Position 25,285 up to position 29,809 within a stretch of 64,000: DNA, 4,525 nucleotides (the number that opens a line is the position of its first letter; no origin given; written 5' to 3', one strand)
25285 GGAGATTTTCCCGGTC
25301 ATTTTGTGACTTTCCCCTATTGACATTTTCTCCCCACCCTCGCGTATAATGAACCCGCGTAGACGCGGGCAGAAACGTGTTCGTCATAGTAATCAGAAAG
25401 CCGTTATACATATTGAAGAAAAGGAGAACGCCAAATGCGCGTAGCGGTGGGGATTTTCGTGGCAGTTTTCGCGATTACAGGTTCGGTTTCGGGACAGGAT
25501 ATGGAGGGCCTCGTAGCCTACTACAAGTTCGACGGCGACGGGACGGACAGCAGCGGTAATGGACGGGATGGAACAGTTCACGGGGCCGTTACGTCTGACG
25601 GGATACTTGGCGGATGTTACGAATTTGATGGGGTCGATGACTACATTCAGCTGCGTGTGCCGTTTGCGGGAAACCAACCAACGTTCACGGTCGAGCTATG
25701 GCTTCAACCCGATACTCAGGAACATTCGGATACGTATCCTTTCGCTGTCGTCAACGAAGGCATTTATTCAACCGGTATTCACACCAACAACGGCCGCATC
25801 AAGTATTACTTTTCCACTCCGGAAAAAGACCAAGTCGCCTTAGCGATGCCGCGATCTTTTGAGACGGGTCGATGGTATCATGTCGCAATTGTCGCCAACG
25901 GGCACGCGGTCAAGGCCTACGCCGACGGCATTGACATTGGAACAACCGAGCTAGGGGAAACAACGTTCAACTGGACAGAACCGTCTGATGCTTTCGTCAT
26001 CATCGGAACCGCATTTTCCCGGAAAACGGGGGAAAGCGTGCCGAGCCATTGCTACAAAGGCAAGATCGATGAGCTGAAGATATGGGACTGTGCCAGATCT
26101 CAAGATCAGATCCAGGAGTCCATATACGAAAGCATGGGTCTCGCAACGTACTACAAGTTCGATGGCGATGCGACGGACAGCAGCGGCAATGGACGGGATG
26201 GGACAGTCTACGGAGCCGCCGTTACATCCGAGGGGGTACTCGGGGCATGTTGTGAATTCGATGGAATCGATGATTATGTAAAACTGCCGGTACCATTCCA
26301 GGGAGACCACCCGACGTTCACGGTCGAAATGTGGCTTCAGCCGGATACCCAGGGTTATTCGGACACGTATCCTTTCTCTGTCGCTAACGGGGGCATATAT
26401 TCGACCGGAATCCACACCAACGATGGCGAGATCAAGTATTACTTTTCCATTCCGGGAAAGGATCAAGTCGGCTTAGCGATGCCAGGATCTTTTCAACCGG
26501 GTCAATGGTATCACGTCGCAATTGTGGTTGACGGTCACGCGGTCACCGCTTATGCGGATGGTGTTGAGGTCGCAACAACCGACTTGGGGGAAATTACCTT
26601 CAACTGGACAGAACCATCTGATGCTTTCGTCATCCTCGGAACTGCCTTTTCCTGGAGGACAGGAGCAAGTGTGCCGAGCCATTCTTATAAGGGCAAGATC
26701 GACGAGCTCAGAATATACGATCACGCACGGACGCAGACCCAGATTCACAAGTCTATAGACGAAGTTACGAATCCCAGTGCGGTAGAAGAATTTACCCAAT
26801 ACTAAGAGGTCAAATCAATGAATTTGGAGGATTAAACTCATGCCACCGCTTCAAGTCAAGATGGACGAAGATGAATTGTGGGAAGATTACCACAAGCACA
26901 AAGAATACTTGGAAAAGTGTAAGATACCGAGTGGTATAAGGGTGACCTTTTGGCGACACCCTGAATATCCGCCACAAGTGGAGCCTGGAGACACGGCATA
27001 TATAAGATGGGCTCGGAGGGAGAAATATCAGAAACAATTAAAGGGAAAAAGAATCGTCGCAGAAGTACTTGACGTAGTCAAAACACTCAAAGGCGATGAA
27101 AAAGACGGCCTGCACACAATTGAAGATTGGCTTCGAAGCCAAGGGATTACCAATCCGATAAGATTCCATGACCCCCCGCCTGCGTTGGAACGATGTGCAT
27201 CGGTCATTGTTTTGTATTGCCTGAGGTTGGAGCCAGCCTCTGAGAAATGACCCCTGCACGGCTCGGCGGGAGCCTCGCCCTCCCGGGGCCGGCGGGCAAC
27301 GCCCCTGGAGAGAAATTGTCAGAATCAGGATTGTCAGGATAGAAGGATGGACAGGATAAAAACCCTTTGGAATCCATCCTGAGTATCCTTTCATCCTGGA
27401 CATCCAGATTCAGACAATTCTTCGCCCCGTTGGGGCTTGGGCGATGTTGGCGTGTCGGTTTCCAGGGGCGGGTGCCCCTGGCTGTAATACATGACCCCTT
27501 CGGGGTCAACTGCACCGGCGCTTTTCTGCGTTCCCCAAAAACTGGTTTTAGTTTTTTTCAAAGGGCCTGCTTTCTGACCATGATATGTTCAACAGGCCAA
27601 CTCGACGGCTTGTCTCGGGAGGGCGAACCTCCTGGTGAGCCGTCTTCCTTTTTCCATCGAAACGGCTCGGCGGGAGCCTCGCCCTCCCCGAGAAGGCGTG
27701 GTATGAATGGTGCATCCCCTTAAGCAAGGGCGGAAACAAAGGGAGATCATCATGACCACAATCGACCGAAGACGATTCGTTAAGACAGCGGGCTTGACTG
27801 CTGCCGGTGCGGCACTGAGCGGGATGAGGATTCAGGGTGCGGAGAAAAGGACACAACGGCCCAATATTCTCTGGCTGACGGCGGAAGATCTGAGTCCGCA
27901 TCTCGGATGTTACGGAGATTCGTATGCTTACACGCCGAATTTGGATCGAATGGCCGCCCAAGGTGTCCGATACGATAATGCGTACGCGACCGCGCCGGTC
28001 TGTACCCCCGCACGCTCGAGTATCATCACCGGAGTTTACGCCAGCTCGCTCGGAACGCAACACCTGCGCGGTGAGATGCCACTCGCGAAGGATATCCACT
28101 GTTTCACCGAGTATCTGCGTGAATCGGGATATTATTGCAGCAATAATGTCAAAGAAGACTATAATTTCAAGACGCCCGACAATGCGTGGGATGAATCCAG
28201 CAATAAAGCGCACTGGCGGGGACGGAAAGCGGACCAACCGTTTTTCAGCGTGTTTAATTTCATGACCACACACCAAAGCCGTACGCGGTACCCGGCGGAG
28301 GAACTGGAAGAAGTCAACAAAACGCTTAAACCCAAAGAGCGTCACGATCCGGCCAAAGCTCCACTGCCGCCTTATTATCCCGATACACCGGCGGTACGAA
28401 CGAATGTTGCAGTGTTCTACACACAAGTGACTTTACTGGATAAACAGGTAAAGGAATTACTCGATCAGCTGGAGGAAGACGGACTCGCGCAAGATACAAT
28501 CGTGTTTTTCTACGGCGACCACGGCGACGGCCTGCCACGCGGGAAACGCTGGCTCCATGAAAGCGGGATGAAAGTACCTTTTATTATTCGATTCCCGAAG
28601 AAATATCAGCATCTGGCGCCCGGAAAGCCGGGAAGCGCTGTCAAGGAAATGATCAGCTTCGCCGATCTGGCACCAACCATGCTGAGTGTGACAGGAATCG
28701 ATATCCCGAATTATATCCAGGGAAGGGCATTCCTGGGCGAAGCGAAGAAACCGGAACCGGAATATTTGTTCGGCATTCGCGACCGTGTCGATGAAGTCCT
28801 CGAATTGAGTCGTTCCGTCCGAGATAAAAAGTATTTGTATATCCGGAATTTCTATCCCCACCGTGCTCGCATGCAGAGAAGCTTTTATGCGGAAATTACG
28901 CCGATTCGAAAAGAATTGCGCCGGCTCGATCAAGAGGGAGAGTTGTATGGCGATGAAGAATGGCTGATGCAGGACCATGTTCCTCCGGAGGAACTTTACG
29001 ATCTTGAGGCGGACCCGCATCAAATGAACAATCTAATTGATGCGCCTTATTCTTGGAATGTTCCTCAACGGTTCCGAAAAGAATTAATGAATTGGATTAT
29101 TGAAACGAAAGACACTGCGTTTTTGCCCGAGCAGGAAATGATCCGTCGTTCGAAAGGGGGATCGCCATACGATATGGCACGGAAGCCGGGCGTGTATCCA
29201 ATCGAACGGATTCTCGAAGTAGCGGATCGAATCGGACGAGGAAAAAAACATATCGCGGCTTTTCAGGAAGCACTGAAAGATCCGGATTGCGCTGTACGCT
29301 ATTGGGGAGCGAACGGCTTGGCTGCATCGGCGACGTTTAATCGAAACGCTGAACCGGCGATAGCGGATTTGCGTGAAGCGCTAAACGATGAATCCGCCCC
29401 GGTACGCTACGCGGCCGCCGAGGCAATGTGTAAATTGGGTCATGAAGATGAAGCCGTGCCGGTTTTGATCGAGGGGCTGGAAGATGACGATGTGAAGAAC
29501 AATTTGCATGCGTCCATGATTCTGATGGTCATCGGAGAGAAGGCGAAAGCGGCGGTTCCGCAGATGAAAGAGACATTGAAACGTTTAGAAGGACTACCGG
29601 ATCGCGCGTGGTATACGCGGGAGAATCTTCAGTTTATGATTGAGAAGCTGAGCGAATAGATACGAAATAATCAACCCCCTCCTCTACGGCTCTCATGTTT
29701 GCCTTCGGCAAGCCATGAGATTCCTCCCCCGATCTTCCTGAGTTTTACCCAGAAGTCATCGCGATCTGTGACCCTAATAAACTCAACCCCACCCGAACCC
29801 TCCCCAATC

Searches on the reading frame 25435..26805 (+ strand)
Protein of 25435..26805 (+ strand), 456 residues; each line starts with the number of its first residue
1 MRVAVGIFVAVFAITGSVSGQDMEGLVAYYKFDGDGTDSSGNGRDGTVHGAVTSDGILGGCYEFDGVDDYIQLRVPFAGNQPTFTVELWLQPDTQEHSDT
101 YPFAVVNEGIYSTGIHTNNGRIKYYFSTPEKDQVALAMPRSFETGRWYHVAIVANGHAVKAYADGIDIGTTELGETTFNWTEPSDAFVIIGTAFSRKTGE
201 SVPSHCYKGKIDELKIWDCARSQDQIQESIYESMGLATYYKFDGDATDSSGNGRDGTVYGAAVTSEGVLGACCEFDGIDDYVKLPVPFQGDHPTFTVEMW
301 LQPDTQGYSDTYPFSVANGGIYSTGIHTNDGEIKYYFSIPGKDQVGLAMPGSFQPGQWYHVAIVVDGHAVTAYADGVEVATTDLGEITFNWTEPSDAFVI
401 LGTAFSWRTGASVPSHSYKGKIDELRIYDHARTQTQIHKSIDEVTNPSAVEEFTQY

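Call 12: search_protein_families(library=pfam, proteins=[window:25435-26805:+])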
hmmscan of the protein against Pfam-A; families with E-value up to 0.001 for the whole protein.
window:25435-26805:+ (456 aa): 5 families
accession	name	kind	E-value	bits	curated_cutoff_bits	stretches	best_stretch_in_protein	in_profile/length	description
PF13385.13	Laminin_G_3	-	4.7e-50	170.1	27.6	2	276-438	1-151/151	Concanavalin A-like lectin/glucanases superfamily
PF02210.31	Laminin_G_2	-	4.9e-11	43.6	22.9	2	326-427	23-123/126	Laminin G domain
PF06439.18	3keto-disac_hyd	-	2e-06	28.4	26.8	0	318-386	103-155/187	3-keto-disaccharide hydrolase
PF22925.3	TS_C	-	3e-06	27.4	27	0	138-181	123-166/202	Trans-sialidase, C-terminal domain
PF00054.30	Laminin_G_1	-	0.0002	22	24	0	118-179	27-88/131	Laminin G domain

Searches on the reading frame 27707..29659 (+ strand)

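Call 12: search_protein_families(library=pfam, proteins=[window:27707-29659:+])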
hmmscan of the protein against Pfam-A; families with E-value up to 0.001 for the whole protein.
window:27707-29659:+ (650 aa): 6 families
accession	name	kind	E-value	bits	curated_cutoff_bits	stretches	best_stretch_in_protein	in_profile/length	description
PF00884.28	Sulfatase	-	1e-42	146.9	25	1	52-331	1-301/301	Sulfatase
PF16347.10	SGSH_C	-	1.5e-16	61.3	29.3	1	280-349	8-71/154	N-sulphoglucosamine sulphohydrolase, C-terminal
PF13646.12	HEAT_2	-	9.3e-12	45.5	27.7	1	518-597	3-77/88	HEAT repeats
PF01663.27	Phosphodiest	-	5.5e-10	39.8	23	1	74-214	18-141/342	Type I phosphodiesterase / nucleotide pyrophosphatase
PF03130.22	HEAT_PBS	-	6e-09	36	20.9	1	566-593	1-27/27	PBS lyase HEAT-like repeat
PF02985.28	HEAT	-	7.8e-05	23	23.5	0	555-577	5-27/31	HEAT repeat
